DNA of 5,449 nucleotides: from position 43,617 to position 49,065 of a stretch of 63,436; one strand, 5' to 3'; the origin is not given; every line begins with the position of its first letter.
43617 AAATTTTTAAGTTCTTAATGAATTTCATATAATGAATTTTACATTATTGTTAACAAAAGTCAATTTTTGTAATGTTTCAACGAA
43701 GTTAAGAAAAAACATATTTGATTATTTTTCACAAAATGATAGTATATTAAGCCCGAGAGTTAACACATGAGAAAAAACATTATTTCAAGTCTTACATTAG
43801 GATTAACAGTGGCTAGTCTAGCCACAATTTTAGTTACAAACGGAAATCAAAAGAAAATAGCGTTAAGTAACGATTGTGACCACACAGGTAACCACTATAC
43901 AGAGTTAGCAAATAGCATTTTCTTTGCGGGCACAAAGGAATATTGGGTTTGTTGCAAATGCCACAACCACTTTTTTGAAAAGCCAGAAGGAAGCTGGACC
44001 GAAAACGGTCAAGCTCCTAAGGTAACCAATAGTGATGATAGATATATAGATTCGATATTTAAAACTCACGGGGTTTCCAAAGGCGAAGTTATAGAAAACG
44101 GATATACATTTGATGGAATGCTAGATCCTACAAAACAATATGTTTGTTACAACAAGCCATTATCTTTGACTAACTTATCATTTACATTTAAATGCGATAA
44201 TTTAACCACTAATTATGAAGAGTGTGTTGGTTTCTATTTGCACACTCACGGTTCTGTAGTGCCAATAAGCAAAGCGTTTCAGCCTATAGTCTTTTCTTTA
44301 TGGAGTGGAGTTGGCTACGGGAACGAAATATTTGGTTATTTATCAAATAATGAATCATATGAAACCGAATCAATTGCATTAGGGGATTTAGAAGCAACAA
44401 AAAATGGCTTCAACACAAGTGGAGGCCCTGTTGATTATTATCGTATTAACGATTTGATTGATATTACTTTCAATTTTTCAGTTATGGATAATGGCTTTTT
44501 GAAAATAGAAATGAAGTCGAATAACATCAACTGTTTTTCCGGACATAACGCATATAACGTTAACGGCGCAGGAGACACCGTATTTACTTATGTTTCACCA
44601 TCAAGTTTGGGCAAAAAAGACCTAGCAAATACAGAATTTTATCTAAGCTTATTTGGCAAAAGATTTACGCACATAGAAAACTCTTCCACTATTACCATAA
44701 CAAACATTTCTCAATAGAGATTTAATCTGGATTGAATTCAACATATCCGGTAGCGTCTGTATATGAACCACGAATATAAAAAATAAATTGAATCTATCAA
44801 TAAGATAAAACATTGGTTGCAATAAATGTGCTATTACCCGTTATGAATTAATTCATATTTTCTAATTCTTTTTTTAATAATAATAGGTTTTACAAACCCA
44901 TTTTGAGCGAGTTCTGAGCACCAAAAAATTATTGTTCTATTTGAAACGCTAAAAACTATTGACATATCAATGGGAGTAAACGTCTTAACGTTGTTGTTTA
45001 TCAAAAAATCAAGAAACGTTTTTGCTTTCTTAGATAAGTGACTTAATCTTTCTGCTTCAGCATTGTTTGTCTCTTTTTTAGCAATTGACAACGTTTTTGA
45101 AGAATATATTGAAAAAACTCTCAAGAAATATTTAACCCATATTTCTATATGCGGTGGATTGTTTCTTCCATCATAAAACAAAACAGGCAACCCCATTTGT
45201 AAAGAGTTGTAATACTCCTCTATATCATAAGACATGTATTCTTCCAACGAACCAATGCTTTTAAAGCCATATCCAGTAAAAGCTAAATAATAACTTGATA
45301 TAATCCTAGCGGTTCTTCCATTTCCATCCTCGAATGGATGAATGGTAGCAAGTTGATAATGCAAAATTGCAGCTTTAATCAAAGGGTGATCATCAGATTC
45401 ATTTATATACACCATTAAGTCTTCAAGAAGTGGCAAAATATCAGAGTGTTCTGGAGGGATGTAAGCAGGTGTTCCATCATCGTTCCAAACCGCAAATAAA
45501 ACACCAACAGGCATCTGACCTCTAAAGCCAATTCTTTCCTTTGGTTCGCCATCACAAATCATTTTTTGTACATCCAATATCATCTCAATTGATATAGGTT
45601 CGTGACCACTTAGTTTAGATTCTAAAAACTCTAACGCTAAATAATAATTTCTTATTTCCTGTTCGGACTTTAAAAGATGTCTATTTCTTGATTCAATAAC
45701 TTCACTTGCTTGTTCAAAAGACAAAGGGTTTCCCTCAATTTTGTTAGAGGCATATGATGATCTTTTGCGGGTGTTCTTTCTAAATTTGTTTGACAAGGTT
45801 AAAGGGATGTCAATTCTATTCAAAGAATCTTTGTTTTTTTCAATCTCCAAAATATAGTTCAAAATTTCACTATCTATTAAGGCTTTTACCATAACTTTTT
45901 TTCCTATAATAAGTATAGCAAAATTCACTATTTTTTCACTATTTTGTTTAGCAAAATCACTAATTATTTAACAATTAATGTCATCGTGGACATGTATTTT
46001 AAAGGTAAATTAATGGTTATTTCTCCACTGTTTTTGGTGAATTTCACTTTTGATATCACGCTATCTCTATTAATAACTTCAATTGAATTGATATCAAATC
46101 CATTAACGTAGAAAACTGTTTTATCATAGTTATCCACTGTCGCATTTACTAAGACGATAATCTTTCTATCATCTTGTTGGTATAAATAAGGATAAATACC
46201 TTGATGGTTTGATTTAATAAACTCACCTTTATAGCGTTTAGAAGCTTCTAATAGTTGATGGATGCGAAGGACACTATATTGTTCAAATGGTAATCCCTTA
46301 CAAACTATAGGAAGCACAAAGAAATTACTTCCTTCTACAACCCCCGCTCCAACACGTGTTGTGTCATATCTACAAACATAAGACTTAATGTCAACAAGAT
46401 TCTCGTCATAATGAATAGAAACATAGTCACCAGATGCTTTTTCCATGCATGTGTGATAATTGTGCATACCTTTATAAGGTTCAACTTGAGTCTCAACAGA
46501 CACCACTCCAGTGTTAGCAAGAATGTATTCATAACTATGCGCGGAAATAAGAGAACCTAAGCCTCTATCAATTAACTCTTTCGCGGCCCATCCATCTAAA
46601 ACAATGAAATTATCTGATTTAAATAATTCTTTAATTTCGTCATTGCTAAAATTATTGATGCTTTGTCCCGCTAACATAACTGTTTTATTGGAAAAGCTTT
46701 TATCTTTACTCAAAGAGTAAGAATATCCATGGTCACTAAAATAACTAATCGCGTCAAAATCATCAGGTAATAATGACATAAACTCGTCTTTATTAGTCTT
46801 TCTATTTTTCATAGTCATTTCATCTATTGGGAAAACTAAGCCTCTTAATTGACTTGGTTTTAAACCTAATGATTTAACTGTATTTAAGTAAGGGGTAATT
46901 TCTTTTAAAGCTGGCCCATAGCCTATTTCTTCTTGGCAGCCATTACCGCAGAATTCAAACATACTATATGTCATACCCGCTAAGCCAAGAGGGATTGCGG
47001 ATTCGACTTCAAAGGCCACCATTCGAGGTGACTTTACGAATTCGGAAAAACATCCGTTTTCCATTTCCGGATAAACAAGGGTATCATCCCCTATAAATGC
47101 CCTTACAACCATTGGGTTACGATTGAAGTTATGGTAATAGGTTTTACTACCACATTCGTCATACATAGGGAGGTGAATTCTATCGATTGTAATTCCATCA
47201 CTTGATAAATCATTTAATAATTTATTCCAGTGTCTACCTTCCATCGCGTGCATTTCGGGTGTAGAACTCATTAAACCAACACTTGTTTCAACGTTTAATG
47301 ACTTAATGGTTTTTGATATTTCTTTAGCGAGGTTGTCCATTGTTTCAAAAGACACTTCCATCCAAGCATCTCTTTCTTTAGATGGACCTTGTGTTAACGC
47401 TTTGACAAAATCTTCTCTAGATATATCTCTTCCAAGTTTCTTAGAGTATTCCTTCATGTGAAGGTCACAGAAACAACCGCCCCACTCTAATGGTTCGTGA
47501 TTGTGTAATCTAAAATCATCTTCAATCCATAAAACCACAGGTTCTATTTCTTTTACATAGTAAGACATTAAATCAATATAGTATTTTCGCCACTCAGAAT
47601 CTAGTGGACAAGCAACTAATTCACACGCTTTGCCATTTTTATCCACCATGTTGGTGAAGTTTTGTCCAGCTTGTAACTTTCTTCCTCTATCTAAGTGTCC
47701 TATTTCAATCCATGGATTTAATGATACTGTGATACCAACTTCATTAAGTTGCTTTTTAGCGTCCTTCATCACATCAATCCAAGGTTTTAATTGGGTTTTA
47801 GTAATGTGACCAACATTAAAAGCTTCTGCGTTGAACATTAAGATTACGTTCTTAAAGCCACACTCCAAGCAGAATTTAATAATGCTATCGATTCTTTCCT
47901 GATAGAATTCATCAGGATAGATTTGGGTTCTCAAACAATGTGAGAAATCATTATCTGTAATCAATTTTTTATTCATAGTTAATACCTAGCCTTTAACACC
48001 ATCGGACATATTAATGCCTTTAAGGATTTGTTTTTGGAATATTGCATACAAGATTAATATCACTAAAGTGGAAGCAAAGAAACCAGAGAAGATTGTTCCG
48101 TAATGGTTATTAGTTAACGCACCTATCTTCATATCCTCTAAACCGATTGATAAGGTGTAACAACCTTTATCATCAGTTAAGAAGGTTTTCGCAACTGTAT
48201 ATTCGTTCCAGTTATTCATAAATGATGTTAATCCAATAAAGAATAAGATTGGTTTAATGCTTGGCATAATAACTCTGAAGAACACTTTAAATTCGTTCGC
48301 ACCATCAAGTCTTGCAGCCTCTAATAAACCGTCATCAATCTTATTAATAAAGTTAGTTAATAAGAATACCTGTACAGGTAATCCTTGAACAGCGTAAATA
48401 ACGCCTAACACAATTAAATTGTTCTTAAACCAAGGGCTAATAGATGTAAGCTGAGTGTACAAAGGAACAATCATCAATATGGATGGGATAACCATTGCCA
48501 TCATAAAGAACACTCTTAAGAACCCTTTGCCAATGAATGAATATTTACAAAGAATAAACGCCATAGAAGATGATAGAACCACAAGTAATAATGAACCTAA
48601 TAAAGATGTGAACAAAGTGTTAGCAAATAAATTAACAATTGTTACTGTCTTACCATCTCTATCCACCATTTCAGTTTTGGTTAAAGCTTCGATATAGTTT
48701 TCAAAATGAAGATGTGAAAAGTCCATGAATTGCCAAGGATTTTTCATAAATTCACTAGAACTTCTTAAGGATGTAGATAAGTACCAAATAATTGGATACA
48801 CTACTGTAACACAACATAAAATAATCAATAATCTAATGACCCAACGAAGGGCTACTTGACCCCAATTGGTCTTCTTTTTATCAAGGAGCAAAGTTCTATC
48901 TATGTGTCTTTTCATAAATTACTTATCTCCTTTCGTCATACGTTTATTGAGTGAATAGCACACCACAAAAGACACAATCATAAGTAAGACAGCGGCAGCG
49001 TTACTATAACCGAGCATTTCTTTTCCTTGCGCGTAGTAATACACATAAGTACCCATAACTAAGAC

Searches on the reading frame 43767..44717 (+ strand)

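Call 7: search_protein_families(library=pfam, proteins=[window:43767-44717:+], max_evalue=0.001)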
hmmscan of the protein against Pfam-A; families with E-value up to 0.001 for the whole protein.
window:43767-44717:+ (316 aa): 0 families

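Call 59: search_protein_families(library=pfam, proteins=[window:43767-44717:+], max_evalue=1)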
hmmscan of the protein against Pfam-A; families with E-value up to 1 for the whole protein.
window:43767-44717:+ (316 aa): 1 family
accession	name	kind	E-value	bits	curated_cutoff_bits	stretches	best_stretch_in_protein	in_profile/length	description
PF00355.32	Rieske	-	0.0072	16.6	20.3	1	20-80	26-78/88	Rieske [2Fe-2S] domain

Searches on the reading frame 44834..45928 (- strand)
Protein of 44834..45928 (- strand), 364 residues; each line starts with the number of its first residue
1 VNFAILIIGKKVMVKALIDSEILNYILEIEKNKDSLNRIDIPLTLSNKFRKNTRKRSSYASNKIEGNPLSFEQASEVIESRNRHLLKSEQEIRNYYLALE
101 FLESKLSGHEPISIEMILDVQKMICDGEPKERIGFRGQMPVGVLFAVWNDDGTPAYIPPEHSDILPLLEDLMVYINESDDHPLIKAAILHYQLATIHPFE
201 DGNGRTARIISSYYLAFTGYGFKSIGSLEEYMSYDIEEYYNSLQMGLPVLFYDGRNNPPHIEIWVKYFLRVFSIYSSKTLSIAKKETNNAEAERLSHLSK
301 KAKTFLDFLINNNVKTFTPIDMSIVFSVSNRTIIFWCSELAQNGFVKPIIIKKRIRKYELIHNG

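Call 30: search_protein_families(library=pfam, proteins=[window:44834-45928:-], max_evalue=0.001)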
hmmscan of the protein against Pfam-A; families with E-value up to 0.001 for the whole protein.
window:44834-45928:- (364 aa): 1 family
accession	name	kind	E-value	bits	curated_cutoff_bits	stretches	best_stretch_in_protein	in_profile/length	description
PF02661.23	Fic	-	3.3e-18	66.8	24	1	112-215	2-93/93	Fic/DOC family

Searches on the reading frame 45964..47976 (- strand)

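Call 30: search_protein_families(library=pfam, proteins=[window:45964-47976:-], max_evalue=0.001)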
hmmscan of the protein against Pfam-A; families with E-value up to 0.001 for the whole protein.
window:45964-47976:- (670 aa): 0 families

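Call 59: search_protein_families(library=pfam, proteins=[window:45964-47976:-], max_evalue=1)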
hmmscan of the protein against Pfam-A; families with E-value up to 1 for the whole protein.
window:45964-47976:- (670 aa): 1 family
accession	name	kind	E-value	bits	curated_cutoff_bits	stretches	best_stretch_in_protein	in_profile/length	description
PF24850.1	CC_BshC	-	0.055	13.8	27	1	16-42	112-138/159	Bacillithiol biosynthesis BshC, C-terminal coiled-coil domain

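Call 60: search_protein_families(library=ncbifam, proteins=[window:45964-47976:-], max_evalue=0.01)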
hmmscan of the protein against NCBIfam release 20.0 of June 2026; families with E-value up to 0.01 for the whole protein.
window:45964-47976:- (670 aa): 0 families

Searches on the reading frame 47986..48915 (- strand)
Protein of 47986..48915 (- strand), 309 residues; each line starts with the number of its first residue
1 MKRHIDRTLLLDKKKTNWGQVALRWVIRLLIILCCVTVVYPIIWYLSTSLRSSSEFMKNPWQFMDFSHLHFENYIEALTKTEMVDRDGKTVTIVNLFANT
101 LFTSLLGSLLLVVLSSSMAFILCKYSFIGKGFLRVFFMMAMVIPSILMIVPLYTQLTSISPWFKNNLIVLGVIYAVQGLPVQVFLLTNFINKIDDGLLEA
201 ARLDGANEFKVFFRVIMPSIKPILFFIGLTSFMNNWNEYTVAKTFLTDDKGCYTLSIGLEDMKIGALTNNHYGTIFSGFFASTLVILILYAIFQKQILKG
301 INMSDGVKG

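Call 30: search_protein_families(library=pfam, proteins=[window:47986-48915:-], max_evalue=0.001)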
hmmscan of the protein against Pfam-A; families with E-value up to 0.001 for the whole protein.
window:47986-48915:- (309 aa): 1 family
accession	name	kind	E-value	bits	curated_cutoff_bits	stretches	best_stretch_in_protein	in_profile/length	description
PF00528.27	BPD_transp_1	-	1e-19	71.5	26.4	1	113-292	3-170/184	Binding-protein-dependent transport system inner membrane component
